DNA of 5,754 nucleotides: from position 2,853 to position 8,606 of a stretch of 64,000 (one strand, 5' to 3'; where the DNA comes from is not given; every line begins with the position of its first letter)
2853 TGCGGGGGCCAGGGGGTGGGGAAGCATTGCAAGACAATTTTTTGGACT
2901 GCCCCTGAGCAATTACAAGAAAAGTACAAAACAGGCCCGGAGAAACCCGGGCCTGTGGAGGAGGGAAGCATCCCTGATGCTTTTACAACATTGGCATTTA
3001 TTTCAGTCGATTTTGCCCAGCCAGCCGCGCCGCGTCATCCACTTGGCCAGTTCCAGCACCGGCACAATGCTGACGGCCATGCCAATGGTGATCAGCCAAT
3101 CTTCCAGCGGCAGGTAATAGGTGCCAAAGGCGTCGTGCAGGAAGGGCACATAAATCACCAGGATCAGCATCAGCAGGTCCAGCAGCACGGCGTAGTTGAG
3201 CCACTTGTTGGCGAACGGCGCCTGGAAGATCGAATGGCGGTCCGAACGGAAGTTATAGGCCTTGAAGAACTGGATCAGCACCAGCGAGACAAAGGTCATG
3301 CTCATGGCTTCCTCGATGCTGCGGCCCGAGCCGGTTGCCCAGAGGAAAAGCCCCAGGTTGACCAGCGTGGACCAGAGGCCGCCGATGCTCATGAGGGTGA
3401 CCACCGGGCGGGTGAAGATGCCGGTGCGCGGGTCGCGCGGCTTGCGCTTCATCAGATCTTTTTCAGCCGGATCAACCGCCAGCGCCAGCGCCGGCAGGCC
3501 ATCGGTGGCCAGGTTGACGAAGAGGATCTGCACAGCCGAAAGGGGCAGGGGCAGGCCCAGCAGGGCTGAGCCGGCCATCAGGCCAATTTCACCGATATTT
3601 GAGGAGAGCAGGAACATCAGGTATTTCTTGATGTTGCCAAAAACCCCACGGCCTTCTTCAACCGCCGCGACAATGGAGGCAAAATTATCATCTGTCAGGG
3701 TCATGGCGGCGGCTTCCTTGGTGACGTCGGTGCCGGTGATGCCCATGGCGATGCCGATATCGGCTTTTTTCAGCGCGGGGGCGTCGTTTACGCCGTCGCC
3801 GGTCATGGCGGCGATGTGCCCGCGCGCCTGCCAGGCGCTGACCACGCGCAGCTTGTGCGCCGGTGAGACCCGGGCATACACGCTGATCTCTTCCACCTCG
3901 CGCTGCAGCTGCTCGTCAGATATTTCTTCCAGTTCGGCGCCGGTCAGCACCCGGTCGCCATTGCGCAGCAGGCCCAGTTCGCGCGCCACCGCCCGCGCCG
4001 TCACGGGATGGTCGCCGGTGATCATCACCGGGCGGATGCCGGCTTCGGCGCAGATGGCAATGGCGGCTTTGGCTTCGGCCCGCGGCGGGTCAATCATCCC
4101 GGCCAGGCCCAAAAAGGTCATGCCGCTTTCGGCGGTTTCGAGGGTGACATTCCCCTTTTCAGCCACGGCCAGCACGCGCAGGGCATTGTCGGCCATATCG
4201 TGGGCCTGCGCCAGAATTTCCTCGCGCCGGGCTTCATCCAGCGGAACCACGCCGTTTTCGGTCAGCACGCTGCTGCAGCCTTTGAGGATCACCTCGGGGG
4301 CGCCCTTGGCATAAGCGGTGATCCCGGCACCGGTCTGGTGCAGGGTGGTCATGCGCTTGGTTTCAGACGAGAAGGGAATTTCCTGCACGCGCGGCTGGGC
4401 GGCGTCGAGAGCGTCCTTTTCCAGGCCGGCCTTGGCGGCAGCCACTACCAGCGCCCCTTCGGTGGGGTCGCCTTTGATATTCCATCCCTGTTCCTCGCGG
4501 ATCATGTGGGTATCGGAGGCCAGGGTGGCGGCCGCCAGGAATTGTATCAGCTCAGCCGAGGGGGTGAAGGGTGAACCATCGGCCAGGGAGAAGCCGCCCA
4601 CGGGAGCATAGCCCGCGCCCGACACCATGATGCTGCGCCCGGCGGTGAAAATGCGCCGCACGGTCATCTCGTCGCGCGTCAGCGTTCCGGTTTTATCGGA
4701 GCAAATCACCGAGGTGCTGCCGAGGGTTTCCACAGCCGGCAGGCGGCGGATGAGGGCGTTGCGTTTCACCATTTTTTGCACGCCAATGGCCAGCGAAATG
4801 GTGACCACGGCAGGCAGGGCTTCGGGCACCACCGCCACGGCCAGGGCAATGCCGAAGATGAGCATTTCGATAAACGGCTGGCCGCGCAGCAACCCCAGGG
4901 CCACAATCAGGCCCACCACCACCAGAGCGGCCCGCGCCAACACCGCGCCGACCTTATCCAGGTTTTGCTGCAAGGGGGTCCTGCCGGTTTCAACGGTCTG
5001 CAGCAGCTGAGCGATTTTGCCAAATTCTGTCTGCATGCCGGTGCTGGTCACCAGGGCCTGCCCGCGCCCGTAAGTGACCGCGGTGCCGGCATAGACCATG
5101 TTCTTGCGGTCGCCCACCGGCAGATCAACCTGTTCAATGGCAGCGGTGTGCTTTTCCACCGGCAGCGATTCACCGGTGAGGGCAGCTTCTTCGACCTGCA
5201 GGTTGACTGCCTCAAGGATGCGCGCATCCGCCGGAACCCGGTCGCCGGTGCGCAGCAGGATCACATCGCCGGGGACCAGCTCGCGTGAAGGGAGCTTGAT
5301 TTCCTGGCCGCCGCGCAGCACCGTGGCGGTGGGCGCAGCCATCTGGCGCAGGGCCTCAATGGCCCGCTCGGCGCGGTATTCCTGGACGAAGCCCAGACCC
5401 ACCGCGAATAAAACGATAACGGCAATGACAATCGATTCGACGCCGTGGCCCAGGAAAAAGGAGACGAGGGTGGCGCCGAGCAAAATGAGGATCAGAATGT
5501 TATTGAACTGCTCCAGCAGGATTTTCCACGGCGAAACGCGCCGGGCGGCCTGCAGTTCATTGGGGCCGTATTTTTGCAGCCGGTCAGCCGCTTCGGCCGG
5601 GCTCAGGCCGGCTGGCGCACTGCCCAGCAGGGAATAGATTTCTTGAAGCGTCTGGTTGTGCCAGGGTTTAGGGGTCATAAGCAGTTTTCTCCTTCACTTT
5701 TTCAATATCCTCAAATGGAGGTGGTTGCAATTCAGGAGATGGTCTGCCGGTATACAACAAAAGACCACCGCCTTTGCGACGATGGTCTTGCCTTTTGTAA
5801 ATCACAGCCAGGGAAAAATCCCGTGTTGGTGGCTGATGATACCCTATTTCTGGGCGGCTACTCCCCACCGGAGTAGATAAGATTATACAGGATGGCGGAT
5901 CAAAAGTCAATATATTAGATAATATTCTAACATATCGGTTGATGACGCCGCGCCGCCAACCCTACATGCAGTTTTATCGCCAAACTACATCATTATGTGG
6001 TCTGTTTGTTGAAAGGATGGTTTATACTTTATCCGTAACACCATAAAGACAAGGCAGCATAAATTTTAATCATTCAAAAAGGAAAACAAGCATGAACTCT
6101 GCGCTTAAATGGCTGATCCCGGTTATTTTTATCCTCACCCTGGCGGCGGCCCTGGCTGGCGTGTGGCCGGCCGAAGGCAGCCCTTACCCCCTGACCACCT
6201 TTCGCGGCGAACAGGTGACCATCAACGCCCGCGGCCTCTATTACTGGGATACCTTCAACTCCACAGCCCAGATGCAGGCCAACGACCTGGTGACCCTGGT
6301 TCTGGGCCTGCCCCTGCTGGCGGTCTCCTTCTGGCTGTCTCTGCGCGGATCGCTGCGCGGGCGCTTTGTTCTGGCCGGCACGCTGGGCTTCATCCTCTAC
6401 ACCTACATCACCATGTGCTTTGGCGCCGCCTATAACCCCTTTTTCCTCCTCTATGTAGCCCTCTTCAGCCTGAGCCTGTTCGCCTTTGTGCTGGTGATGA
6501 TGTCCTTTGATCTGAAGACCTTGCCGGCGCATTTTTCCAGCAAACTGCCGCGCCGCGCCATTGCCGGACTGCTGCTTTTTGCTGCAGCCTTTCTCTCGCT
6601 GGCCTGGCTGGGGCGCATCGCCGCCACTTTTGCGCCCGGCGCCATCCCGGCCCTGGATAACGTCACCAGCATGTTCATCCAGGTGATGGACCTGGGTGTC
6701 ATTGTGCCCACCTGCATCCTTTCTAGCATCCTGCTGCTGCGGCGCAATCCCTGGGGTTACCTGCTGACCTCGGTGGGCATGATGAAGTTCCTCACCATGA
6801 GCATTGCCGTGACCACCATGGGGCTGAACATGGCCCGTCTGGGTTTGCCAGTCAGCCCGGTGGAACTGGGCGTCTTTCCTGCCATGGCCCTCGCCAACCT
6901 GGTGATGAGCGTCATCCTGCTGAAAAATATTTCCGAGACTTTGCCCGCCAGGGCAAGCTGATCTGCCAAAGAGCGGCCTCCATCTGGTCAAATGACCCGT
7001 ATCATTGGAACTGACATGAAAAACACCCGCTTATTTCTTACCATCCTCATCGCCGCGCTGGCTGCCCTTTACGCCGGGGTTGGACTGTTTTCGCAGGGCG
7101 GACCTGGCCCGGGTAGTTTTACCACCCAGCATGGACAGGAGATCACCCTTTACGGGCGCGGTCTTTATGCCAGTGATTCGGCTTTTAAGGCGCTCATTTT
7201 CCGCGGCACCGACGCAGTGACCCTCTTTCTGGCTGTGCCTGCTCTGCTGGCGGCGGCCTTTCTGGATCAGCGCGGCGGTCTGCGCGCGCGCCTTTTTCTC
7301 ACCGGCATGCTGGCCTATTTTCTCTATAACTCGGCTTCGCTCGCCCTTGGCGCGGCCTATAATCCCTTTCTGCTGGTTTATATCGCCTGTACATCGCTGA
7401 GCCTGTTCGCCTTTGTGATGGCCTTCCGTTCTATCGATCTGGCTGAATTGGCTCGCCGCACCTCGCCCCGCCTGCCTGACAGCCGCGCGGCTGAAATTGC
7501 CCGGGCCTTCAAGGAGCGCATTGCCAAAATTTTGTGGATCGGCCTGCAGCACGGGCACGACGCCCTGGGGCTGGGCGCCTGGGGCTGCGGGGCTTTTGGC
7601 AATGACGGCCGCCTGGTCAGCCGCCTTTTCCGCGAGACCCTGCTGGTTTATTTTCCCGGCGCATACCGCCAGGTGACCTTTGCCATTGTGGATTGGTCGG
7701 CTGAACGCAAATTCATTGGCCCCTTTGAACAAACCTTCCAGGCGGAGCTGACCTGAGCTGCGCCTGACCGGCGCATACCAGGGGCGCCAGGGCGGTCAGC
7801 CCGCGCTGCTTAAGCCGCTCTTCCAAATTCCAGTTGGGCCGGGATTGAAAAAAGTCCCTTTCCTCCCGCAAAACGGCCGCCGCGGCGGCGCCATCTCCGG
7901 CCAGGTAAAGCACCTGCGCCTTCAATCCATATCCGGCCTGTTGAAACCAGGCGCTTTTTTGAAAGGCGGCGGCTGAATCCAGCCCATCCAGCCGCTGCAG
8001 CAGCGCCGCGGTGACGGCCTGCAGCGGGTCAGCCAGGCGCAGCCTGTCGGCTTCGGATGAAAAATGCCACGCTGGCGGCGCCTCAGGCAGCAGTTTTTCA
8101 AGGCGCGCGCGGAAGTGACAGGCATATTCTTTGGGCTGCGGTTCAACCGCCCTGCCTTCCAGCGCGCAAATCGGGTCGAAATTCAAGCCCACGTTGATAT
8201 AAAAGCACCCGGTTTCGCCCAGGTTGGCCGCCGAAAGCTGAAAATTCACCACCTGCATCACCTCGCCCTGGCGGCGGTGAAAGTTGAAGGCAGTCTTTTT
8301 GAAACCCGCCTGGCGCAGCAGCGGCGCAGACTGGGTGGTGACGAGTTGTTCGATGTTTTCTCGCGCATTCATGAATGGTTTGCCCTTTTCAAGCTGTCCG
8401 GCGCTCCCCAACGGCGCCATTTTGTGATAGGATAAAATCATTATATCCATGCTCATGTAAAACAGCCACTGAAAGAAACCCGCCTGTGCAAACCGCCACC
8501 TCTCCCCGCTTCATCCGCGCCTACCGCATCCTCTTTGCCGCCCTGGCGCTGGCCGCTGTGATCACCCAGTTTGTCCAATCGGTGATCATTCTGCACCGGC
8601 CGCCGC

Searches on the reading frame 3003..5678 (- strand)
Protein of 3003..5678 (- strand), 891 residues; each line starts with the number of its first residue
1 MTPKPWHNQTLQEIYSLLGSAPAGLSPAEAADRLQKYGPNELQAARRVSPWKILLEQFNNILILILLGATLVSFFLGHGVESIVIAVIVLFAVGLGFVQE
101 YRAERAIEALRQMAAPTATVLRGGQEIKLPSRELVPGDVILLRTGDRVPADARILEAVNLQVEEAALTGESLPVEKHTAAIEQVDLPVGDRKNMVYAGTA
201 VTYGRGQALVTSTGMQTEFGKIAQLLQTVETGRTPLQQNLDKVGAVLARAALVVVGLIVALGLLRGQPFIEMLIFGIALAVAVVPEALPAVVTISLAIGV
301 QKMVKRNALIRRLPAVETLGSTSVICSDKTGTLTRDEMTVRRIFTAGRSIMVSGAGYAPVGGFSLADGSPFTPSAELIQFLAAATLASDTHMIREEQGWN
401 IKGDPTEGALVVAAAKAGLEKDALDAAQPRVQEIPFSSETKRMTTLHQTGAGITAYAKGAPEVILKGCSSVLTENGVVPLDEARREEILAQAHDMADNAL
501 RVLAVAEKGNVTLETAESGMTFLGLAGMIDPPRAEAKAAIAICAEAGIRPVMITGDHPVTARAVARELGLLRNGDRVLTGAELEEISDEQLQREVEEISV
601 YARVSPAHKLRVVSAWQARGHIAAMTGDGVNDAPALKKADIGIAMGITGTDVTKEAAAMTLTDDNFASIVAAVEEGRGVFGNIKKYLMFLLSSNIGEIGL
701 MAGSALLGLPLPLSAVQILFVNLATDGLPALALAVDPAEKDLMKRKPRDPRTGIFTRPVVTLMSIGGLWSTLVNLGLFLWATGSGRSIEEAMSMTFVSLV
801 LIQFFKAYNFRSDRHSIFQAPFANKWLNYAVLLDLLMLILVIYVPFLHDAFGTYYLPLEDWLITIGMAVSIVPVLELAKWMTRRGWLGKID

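Call 26: search_protein_families(library=pfam, proteins=[window:3003-5678:-], max_evalue=0.00001)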
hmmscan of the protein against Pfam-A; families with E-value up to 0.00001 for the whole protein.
window:3003-5678:- (891 aa): 5 families
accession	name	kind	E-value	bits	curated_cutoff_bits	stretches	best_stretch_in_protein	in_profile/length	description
PF00122.25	E1-E2_ATPase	-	6.3e-57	192.5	28.1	1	113-306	2-181/181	E1-E2 ATPase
PF00689.26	Cation_ATPase_C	-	1.5e-52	178.3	27.3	1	710-881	1-175/175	Cation transporting ATPase, C-terminus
PF13246.12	Cation_ATPase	-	2.8e-22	79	21.7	1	388-471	4-91/91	Cation transport ATPase (P-type)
PF00690.31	Cation_ATPase_N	-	1.7e-21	76.1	20.4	1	6-73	1-69/69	Cation transporter/ATPase, N-terminus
PF00702.32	Hydrolase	-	2.5e-17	64.3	26.4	1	324-640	3-191/191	haloacid dehalogenase-like hydrolase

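Call 75: list_cluster_members(proteins=[P0015, P0001, window:3003-5678:-, window:29004-30314:+, window:26679-28001:-, window:17-847:-])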
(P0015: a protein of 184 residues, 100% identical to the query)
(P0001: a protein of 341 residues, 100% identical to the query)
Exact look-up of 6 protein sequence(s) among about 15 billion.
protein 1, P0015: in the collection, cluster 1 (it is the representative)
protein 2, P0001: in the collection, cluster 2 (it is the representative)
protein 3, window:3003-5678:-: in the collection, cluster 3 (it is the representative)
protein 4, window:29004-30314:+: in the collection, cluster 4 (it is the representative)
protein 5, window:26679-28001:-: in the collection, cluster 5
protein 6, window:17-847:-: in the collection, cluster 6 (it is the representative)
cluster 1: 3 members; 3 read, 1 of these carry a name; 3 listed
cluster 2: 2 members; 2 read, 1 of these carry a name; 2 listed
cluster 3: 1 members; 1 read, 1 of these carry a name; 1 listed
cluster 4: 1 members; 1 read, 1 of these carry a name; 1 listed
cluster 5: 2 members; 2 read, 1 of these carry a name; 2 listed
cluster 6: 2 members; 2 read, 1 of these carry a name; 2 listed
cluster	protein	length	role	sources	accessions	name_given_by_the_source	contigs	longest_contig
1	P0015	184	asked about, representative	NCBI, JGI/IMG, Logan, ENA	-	-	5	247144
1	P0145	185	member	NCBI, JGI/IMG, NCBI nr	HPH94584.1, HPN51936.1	MAG TPA: hypothetical protein PKW33_10145 [Anaerolineaceae bacterium] | hypothetical protein [Anaerolineaceae bacterium]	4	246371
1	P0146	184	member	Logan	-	-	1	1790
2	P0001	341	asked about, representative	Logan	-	-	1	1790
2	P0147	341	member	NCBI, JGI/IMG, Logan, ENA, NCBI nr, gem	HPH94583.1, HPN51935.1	MAG TPA: hypothetical protein PKW33_10140 [Anaerolineaceae bacterium] | hypothetical protein [Anaerolineaceae bacterium]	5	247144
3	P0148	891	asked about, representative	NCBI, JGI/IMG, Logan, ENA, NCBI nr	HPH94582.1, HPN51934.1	MAG TPA: cation-translocating P-type ATPase [Anaerolineaceae bacterium] | cation-translocating P-type ATPase [Anaerolineaceae bacterium]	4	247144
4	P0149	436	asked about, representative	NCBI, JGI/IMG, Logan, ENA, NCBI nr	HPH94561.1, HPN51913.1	MAG TPA: citrate (Si)-synthase [Anaerolineaceae bacterium] | citrate (Si)-synthase [Anaerolineaceae bacterium]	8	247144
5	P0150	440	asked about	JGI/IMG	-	-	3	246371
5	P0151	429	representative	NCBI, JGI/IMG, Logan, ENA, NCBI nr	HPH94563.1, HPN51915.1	MAG TPA: NADP-dependent isocitrate dehydrogenase [Anaerolineaceae bacterium] | NADP-dependent isocitrate dehydrogenase [Anaerolineaceae bacterium]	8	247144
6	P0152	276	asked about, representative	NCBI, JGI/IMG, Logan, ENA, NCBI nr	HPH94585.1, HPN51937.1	MAG TPA: DNA-formamidopyrimidine glycosylase family protein [Anaerolineaceae bacterium] | DNA-formamidopyrimidine glycosylase family protein [Anaerolineaceae bacterium]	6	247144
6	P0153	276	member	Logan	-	-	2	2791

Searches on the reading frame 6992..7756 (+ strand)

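Call 3: search_protein_families(library=pfam, proteins=[window:6992-7756:+], max_evalue=1)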
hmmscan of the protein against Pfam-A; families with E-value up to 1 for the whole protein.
window:6992-7756:+ (254 aa): 1 family
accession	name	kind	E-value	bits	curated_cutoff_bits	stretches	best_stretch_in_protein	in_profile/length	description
PF05028.20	PARG_cat_C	-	0.13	12.3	26.3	1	194-208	165-179/207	Poly (ADP-ribose) glycohydrolase (PARG), Macro domain fold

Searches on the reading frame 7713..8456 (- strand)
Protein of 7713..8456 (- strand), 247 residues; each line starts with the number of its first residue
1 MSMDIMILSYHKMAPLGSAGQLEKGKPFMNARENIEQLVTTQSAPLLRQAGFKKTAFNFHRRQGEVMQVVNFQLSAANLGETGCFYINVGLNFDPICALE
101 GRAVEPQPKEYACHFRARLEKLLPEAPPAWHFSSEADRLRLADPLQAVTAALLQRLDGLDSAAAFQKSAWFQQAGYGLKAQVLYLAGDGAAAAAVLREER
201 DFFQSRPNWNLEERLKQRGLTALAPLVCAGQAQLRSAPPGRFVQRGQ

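Call 3: search_protein_families(library=pfam, proteins=[window:7713-8456:-], max_evalue=1)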
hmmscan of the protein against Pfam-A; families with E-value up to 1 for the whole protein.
window:7713-8456:- (247 aa): 1 family
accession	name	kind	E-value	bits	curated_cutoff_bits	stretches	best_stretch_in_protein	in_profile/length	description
PF14137.11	DUF4304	-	2e-21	76.5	23.2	1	44-147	2-103/115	Domain of unknown function (DUF4304)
